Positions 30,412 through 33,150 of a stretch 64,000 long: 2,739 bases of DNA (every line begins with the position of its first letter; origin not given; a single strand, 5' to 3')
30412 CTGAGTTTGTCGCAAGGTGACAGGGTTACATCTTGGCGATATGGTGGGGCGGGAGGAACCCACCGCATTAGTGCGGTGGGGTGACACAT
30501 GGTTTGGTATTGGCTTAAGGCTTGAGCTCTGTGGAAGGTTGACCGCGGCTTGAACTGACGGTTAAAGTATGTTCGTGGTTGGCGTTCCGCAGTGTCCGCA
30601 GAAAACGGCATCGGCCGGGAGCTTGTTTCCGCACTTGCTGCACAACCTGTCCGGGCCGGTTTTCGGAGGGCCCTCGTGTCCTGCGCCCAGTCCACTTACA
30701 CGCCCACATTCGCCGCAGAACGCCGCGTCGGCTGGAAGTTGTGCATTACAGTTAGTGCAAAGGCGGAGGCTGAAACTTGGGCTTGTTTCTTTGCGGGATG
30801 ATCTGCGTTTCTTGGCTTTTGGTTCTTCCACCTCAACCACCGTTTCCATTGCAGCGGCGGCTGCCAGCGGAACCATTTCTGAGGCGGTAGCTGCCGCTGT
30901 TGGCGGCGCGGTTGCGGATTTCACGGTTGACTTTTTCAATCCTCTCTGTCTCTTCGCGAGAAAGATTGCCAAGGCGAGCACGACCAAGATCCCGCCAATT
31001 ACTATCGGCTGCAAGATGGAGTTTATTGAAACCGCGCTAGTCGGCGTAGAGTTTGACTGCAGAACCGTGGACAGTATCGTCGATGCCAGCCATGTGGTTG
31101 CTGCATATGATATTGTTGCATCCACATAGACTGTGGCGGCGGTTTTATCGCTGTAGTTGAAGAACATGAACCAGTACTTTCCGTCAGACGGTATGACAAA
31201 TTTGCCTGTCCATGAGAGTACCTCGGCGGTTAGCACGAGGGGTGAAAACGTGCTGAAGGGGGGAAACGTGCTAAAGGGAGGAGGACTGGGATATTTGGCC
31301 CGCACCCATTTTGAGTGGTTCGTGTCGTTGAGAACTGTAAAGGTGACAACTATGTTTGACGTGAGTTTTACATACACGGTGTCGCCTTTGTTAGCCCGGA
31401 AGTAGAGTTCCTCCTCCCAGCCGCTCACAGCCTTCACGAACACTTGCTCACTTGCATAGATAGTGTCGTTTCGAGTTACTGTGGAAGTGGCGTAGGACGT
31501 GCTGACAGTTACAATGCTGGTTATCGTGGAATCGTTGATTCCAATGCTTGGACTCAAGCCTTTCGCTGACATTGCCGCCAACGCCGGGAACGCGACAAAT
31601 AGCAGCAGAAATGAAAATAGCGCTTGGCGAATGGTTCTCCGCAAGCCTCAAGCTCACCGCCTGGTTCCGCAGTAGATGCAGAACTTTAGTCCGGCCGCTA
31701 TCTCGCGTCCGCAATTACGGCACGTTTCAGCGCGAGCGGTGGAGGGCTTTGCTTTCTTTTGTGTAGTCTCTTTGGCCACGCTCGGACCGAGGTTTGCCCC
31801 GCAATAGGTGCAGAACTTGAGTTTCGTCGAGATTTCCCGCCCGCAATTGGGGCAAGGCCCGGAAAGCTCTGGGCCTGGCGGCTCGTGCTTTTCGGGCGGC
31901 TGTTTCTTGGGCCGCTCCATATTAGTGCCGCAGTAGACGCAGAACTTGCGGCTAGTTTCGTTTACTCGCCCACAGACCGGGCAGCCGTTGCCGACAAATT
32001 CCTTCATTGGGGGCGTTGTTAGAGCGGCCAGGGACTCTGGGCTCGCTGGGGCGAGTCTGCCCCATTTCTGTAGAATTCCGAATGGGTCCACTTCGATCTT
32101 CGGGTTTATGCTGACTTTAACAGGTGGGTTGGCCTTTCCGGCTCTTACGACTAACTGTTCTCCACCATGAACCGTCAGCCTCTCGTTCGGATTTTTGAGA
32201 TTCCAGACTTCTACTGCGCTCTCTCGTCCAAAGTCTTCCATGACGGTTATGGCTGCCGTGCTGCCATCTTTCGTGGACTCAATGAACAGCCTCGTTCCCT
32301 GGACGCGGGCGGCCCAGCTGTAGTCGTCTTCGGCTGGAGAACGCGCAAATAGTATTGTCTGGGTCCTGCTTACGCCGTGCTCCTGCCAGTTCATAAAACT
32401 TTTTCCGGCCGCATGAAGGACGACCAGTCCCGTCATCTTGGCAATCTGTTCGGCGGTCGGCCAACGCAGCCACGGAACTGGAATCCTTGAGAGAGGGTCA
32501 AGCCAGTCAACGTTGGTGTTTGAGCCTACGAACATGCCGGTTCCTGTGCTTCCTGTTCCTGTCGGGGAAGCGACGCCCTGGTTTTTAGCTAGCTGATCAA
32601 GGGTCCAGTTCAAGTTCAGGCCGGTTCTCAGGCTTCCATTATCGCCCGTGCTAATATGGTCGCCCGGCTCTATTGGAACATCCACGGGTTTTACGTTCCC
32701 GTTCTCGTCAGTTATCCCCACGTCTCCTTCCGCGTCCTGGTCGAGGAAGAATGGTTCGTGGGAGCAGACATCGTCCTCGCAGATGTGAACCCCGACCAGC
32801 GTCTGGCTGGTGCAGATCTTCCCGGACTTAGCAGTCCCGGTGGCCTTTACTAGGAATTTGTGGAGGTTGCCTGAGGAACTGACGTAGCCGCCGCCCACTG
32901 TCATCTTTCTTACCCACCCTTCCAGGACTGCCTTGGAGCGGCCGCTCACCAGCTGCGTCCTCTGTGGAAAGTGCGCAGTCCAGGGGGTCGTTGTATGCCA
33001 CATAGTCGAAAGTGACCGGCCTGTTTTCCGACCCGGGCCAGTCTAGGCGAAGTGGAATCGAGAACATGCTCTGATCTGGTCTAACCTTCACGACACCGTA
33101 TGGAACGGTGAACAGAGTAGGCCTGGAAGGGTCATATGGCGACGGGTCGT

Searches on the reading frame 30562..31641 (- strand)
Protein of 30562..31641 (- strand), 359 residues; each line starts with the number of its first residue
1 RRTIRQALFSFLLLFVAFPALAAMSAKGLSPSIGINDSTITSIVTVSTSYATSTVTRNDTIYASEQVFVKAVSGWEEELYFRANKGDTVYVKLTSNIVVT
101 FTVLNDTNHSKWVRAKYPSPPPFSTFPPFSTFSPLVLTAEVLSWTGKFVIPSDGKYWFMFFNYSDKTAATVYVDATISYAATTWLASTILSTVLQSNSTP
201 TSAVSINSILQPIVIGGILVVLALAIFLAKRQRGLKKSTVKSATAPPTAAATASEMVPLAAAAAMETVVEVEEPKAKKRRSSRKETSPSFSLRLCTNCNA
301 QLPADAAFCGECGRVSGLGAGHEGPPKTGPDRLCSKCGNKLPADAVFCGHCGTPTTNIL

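Call 39: search_protein_families(library=pfam, proteins=[window:30562-31641:-], max_evalue=0.0001)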
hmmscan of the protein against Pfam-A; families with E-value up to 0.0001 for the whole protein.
window:30562-31641:- (359 aa): 5 families
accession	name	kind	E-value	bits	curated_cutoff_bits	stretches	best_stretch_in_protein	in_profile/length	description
PF13240.11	Zn_Ribbon_1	-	9.8e-14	51.1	25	2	334-354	2-22/23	zinc-ribbon domain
PF12773.13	DZR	-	1.1e-12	48.3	27.3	1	295-352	1-45/45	Double zinc ribbon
PF17032.10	Zn_ribbon_15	-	2.5e-06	28.7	28.9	0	292-313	52-73/73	zinc-ribbon family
PF18912.6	DZR_2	-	1.4e-05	25.3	27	0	328-355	18-46/56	Double zinc ribbon domain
PF13248.11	Zn_ribbon_3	-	6.5e-05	22.7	27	0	334-354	5-25/26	zinc-ribbon domain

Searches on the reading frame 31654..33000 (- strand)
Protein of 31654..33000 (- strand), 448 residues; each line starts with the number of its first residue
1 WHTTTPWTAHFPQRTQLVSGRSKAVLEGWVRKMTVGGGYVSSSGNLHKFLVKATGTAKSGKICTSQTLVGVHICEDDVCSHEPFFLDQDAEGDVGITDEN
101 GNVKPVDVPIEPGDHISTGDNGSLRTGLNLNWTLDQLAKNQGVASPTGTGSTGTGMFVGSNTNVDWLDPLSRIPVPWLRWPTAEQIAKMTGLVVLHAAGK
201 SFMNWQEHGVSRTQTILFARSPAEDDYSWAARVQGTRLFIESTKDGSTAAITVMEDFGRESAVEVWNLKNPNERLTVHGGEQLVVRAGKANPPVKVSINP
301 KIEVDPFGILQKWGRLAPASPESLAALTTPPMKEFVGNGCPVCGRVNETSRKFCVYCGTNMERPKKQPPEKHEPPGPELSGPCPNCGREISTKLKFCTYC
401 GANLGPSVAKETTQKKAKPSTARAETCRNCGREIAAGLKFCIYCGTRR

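Call 39: search_protein_families(library=pfam, proteins=[window:31654-33000:-], max_evalue=0.0001)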
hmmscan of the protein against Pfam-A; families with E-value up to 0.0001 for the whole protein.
window:31654-33000:- (448 aa): 5 families
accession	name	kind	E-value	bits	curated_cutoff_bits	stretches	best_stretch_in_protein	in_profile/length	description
PF24460.1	DUF7575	-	1.4e-18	66.4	28.5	2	383-404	6-27/28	Domain of unknown function (DUF7575)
PF12773.13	DZR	-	1.1e-16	61.1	27.3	2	340-401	1-45/45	Double zinc ribbon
PF13240.11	Zn_Ribbon_1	-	8.6e-16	57.6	25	2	383-404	2-23/23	zinc-ribbon domain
PF17032.10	Zn_ribbon_15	-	6.4e-10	40.1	28.9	0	422-445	50-73/73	zinc-ribbon family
PF13248.11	Zn_ribbon_3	-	1.6e-09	37.4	27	0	383-404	5-26/26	zinc-ribbon domain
